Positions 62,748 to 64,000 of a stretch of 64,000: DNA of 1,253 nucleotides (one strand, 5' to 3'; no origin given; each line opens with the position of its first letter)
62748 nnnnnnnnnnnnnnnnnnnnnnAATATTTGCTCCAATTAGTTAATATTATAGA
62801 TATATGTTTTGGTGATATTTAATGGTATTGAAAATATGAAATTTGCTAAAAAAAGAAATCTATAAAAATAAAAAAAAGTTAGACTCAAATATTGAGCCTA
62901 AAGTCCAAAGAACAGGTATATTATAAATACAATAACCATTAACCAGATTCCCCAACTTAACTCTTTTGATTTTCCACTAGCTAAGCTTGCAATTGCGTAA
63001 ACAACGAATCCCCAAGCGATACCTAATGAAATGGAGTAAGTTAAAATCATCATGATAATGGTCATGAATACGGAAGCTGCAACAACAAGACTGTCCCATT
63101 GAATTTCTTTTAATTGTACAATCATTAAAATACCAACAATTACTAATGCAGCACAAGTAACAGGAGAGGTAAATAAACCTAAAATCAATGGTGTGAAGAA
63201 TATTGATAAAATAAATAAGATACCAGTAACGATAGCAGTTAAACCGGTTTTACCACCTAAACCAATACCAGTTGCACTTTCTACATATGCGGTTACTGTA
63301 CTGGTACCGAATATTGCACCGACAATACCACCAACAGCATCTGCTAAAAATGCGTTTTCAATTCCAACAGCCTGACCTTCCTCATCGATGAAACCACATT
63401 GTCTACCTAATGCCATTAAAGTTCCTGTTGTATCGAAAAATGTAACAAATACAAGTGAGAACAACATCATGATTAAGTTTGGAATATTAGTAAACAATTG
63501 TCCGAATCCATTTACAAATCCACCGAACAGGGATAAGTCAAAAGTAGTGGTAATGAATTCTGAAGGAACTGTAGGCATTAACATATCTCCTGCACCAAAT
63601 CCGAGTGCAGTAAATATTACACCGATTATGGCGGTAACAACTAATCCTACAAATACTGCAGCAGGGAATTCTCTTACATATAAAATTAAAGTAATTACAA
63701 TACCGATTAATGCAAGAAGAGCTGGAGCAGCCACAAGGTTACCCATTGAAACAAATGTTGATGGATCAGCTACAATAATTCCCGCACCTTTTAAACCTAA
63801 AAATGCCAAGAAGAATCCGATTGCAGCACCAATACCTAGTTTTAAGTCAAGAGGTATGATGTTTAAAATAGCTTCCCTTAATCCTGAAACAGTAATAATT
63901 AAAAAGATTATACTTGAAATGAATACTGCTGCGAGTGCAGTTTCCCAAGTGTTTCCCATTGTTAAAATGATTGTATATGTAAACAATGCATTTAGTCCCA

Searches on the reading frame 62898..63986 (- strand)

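Call 57: search_protein_families(library=pfam, proteins=[window:62898-63986:-], max_evalue=0.001)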
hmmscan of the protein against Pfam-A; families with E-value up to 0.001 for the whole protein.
window:62898-63986:- (362 aa): 1 family
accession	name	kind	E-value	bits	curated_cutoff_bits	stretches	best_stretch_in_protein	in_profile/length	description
PF00860.26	Xan_ur_permease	-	6.1e-24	84.9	27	1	10-323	85-387/389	Permease family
